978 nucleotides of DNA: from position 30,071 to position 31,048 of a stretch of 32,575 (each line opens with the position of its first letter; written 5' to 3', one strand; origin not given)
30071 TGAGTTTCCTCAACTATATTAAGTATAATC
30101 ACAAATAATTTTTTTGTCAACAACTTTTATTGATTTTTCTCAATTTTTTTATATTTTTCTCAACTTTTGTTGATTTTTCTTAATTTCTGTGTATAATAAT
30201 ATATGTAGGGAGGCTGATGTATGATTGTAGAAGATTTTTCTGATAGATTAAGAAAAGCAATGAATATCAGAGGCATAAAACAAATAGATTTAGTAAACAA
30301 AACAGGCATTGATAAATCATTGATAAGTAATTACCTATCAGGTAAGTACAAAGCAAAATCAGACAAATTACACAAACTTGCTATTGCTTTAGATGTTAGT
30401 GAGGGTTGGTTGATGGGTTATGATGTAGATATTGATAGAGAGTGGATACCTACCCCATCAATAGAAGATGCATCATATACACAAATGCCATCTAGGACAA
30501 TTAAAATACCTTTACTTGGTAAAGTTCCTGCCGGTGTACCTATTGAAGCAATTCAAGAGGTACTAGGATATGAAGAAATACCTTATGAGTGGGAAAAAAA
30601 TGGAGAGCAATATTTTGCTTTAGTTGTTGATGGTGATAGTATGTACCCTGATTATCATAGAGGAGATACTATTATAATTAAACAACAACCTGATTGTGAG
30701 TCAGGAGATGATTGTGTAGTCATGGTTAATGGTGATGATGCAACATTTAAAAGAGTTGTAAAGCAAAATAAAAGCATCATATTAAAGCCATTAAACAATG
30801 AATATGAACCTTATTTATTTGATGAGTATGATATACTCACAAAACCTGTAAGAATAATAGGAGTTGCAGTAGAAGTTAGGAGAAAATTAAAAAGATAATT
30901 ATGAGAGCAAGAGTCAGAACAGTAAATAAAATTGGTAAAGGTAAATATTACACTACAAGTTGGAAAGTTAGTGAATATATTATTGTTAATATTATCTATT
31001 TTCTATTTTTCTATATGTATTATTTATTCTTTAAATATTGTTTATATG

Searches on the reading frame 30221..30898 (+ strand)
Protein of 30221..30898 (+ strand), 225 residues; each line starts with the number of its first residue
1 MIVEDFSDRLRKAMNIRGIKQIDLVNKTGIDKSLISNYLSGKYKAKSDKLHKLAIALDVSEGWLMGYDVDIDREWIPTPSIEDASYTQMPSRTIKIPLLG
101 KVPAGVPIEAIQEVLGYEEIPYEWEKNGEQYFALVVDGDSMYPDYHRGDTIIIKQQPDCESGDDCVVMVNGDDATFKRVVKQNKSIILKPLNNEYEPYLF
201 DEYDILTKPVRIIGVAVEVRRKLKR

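Call 20: search_protein_families(library=phrogs, proteins=[window:30221-30898:+], max_evalue=0.01)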
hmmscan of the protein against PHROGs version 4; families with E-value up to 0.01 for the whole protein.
window:30221-30898:+ (225 aa): 18 families
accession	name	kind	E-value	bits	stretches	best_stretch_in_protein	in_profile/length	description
phrog_4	-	transcription regulation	1.3e-43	150.5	1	4-225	135-341/400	transcriptional repressor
phrog_2967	-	transcription regulation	1.7e-16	61.4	1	3-77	8-78/225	transcriptional regulator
phrog_8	-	transcription regulation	2.4e-14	54.5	1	4-73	75-144/346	transcriptional regulator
phrog_8558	-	unknown function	1e-12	49.3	1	129-222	18-110/114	-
phrog_2328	-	transcription regulation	6.8e-11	43.1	1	4-66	14-76/128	transcriptional repressor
phrog_811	-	DNA, RNA and nucleotide metabolism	7.2e-11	42.8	1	90-223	6-135/140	UmuD-like protein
phrog_3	-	transcription regulation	3.2e-09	38.1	1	4-84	87-165/430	transcriptional repressor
phrog_6201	-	transcription regulation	1.3e-08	35.7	1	125-215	22-110/121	CI-like repressor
phrog_2439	-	transcription regulation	1.8e-06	28.1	1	7-66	9-68/367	transcriptional regulator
phrog_5736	-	transcription regulation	0.00017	22.7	1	10-88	11-86/133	transcriptional regulator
phrog_34939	-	unknown function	0.00028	21.6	1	8-67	12-72/280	-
phrog_4583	-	transcription regulation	0.00031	21.7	1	7-63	12-68/81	transcriptional repressor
phrog_3037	-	transcription regulation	0.00054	20.8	1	6-66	27-76/189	transcriptional repressor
phrog_1373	-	transcription regulation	0.0014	19.7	1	8-60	66-118/166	transcriptional regulator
phrog_1468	-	transcription regulation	0.0021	18.7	0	6-48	8-50/67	transcriptional repressor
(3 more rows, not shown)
